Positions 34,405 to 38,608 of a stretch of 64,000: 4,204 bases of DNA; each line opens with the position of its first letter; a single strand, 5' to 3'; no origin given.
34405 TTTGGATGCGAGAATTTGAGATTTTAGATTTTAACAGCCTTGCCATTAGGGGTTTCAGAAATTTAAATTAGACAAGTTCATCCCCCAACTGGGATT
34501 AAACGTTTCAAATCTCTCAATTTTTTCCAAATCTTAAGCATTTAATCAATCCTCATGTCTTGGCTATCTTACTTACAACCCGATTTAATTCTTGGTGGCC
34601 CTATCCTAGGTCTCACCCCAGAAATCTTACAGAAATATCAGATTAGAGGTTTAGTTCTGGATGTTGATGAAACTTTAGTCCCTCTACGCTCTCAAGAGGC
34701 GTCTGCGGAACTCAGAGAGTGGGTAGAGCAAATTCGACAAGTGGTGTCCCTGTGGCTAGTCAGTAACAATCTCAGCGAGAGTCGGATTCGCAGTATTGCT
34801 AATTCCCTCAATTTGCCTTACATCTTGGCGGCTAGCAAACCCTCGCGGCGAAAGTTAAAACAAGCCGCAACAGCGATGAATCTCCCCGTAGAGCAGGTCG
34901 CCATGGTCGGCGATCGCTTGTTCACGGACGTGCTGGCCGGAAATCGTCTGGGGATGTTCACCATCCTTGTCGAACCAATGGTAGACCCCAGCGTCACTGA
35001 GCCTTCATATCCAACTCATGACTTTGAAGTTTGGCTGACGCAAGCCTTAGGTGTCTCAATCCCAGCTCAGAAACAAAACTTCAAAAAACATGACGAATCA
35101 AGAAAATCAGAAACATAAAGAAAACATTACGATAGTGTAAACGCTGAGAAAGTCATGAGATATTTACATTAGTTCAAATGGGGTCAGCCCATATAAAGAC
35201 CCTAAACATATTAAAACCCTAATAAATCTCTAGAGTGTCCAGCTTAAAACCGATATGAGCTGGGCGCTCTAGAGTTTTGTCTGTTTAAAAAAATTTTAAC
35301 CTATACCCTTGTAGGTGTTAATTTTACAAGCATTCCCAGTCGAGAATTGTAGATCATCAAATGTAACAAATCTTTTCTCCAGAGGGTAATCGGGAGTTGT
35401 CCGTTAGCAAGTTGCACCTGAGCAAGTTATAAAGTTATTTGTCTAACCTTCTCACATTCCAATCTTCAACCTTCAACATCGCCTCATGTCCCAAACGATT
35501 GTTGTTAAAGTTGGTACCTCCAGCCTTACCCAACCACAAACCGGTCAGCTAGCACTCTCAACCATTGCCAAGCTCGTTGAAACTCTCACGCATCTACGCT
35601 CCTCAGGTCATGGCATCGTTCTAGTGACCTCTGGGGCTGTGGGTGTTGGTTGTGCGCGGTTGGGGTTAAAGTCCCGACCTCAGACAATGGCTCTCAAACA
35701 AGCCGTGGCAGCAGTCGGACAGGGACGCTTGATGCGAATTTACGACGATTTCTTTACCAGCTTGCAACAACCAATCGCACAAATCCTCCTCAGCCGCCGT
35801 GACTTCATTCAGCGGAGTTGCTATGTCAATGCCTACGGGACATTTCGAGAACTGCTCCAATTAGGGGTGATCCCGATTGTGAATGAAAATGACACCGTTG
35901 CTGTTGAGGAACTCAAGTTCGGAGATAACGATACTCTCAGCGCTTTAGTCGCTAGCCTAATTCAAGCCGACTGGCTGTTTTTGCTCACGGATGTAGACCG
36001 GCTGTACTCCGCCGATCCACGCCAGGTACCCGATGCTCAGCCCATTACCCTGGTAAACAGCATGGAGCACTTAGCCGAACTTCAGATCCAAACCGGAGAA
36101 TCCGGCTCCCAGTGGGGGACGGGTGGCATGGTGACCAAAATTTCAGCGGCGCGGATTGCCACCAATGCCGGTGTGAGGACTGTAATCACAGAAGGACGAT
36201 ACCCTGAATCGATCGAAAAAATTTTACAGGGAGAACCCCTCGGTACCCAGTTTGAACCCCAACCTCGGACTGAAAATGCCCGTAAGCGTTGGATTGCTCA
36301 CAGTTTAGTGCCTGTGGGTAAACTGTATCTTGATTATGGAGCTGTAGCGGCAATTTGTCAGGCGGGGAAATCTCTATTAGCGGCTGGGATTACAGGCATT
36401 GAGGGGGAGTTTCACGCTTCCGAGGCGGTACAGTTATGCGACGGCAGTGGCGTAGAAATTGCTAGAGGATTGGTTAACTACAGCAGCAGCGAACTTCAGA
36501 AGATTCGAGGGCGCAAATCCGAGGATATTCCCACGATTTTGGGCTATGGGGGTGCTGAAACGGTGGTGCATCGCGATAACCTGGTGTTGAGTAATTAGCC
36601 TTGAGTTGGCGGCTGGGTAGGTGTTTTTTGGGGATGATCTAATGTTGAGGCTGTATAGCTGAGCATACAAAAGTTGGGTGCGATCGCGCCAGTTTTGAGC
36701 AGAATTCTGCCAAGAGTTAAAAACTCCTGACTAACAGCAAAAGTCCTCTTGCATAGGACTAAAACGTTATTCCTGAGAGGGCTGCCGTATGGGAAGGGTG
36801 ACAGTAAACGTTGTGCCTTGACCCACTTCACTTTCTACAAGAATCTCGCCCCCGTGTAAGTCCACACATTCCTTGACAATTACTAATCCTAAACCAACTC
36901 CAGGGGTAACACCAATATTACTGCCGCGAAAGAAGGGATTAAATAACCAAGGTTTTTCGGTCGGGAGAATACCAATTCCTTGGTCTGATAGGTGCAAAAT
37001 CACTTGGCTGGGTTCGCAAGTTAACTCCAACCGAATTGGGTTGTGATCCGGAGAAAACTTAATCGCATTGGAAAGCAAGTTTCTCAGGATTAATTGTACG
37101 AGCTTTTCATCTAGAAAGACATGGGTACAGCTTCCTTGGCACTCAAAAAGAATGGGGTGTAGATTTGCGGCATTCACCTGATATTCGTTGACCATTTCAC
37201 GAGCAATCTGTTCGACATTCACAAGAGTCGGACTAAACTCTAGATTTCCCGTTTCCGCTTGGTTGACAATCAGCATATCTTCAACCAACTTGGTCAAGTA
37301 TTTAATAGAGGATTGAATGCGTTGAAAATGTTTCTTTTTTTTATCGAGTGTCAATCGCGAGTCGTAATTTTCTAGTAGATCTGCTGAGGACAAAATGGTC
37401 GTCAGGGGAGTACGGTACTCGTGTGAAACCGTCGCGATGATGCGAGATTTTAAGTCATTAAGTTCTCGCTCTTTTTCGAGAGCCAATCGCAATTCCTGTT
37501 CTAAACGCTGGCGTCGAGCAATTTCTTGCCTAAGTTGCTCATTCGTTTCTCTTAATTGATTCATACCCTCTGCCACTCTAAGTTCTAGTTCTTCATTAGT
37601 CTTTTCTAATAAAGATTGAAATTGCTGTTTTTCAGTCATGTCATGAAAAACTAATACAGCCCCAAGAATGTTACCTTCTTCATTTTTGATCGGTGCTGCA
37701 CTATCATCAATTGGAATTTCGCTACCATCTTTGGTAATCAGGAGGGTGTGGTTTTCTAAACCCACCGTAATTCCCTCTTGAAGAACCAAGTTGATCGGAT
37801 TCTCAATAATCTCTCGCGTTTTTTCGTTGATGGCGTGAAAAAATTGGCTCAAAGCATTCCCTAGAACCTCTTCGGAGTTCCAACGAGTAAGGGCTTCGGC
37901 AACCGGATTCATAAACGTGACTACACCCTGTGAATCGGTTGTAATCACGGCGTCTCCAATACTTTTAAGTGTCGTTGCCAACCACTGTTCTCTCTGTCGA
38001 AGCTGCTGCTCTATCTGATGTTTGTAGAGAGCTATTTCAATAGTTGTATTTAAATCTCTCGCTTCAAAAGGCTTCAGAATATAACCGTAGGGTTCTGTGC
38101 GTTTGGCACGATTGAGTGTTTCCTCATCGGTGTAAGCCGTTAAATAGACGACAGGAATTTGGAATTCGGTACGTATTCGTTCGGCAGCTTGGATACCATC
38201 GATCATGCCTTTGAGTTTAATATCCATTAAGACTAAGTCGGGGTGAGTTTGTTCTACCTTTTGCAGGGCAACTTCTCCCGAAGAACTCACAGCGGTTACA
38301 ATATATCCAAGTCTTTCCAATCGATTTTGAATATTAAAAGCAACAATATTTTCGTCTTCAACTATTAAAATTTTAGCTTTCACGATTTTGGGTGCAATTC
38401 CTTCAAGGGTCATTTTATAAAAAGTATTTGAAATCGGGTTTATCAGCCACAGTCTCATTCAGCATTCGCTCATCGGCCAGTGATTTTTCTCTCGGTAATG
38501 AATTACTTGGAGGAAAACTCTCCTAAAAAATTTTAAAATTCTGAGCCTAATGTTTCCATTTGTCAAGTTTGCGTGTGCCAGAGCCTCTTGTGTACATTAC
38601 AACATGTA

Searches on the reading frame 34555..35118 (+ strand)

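Call 30: search_protein_families(library=pfam, proteins=[window:34555-35118:+], max_evalue=0.001)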
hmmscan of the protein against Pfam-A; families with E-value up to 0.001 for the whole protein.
window:34555-35118:+ (187 aa): 4 families
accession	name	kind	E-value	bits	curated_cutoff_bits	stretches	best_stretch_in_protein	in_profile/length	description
PF13242.12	Hydrolase_like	-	2e-11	44.1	22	1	94-140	3-49/75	HAD-hyrolase-like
PF09419.16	PGP_phosphatase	-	7.7e-11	42.3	20.4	1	113-140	137-164/168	Mitochondrial PGP phosphatase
PF00702.32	Hydrolase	-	6.1e-08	33.7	26.4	1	51-133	101-191/191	haloacid dehalogenase-like hydrolase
PF13419.12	HAD_2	-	0.00037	21.1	23.8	1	93-139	133-178/178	Haloacid dehalogenase-like hydrolase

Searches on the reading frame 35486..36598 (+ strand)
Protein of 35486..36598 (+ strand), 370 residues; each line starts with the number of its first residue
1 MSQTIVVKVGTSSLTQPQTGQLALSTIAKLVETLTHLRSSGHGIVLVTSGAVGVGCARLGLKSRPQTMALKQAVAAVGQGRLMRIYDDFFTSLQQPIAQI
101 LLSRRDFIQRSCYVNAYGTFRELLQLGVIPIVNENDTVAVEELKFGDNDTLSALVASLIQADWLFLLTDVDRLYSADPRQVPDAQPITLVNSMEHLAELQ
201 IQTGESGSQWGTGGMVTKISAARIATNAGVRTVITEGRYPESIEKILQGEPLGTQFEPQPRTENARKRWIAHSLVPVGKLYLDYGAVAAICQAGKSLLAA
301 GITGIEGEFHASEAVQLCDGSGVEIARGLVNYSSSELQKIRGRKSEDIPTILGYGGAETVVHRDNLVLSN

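Call 30: search_protein_families(library=pfam, proteins=[window:35486-36598:+], max_evalue=0.001)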
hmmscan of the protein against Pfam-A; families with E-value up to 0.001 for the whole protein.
window:35486-36598:+ (370 aa): 2 families
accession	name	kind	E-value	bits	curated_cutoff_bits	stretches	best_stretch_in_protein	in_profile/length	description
PF00696.33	AA_kinase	-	5e-47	161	24.9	1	4-234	2-232/234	Amino acid kinase family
PF01472.26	PUA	-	1e-21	77.1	24.8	1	278-351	1-73/74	PUA domain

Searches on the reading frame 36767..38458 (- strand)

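Call 30: search_protein_families(library=pfam, proteins=[window:36767-38458:-], max_evalue=0.001)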
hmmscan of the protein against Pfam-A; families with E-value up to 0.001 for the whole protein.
window:36767-38458:- (563 aa): 7 families
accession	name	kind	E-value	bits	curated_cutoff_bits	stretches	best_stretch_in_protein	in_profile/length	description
PF02518.31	HATPase_c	-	1.4e-27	96.7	26.4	1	450-558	2-110/111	Histidine kinase-, DNA gyrase B-, and HSP90-like ATPase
PF00072.30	Response_reg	-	2.8e-24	85.8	30.2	1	30-140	1-110/111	Response regulator receiver domain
PF13426.13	PAS_9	-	1.1e-14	55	27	1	169-276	2-103/103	PAS domain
PF00989.32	PAS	-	1.4e-14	54.5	22.6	1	163-274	6-113/113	PAS fold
PF08448.16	PAS_4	-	2e-13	51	23.1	1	164-278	1-109/110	PAS fold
PF00512.31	HisKA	-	5e-13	49.3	26.9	1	337-403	2-65/66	His Kinase A (phospho-acceptor) domain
PF12202.14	OSR1_C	-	0.00058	20.4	22.4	0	16-47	31-62/63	Oxidative-stress-responsive kinase 1 C-terminal domain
